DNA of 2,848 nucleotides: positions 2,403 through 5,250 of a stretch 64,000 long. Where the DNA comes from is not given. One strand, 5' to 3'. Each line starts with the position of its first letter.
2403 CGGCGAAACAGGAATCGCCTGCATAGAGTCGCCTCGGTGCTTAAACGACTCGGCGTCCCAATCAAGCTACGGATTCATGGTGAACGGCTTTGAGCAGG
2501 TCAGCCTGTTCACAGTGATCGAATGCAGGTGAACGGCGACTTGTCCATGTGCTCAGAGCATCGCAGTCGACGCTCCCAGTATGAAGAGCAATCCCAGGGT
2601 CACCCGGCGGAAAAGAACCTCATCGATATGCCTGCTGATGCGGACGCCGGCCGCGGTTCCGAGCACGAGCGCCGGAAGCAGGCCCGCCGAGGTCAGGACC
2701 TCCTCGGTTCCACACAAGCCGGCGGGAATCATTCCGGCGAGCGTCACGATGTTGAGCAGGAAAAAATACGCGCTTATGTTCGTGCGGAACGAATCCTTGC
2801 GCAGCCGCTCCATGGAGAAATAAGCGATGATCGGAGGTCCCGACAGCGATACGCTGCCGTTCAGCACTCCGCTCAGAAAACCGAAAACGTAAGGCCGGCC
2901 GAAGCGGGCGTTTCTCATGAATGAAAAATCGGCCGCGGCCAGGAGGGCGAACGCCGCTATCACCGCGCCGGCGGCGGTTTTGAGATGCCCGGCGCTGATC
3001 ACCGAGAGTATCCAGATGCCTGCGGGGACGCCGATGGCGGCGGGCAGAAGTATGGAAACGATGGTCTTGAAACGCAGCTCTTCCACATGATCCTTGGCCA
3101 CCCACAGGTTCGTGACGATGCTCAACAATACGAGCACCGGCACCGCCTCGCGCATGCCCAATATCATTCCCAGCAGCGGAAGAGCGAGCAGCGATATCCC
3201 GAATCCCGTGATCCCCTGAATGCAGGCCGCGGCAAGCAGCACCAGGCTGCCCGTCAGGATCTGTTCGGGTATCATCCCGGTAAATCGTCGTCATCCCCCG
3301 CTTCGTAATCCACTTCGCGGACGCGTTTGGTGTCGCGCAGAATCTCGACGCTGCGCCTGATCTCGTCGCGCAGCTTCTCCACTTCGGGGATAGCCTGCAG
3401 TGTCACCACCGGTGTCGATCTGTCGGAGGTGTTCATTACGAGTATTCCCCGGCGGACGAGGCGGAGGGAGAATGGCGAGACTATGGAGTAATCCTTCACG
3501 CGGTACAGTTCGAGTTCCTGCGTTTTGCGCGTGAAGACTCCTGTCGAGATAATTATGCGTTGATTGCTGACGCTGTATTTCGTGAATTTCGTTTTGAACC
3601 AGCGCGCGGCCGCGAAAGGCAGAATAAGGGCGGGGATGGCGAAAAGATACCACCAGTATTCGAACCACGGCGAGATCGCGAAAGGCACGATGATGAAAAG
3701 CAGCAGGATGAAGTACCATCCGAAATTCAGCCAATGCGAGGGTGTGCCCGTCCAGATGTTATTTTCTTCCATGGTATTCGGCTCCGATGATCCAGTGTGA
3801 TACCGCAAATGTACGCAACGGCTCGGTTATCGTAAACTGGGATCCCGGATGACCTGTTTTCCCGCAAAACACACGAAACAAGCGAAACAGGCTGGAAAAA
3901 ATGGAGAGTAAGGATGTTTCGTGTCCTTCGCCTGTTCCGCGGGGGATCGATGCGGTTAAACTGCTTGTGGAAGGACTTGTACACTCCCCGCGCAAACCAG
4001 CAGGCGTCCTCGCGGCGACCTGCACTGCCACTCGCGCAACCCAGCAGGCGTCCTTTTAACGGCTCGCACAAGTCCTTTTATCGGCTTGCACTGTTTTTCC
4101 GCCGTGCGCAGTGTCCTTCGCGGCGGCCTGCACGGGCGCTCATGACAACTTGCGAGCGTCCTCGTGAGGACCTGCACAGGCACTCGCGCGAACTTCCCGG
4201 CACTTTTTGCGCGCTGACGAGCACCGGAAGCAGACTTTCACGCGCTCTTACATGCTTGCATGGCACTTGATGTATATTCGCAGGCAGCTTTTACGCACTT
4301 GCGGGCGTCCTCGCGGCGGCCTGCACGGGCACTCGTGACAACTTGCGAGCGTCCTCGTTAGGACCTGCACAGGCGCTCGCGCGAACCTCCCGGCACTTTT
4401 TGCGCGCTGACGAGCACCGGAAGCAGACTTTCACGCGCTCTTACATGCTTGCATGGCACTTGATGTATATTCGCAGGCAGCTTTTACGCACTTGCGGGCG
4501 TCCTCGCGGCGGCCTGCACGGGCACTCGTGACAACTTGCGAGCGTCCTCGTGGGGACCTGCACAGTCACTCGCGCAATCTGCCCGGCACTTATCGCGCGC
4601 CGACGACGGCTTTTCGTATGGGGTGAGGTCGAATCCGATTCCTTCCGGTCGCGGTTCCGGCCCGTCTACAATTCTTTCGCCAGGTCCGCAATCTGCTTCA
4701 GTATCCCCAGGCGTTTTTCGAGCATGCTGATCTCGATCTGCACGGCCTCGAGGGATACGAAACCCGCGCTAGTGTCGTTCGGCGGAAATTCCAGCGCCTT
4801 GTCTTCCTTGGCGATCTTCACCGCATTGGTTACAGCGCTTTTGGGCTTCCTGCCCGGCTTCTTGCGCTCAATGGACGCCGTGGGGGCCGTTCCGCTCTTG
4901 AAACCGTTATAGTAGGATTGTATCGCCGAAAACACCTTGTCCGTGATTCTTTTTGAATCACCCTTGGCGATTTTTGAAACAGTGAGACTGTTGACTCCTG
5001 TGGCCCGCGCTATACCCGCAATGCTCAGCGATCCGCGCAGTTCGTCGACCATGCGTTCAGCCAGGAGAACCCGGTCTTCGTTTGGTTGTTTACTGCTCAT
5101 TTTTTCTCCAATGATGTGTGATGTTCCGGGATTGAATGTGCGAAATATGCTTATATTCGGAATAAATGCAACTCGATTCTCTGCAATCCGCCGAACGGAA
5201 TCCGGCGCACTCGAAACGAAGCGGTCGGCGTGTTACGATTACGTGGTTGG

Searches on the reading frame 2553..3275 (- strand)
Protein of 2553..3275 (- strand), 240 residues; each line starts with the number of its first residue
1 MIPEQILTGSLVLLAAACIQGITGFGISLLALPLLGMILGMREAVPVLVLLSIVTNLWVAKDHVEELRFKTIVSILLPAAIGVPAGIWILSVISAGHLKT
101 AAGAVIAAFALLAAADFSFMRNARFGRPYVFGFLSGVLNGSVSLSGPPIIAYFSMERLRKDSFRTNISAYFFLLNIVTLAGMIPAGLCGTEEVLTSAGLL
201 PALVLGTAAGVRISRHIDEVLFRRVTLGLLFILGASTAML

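Call 14: search_protein_families(library=pfam, proteins=[window:2553-3275:-], max_evalue=0.001)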
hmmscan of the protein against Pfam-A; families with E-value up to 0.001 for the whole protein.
window:2553-3275:- (240 aa): 1 family
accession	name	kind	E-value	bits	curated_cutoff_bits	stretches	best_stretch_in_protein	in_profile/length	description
PF01925.25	TauE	-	4.9e-29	102.1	32.6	1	11-236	3-236/237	Sulfite exporter TauE/SafE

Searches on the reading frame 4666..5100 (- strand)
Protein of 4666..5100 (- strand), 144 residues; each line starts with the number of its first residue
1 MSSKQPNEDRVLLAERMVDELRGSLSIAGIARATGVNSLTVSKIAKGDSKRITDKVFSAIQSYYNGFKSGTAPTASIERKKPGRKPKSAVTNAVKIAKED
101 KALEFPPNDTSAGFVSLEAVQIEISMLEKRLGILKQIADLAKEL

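Call 14: search_protein_families(library=pfam, proteins=[window:4666-5100:-], max_evalue=0.001)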
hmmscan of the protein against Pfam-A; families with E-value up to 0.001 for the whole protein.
window:4666-5100:- (144 aa): 1 family
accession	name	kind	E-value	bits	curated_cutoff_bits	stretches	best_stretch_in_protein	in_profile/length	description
PF12181.14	MogR_DNAbind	-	6.3e-05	23.3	25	1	28-97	78-149/151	DNA binding domain of the motility gene repressor (MogR)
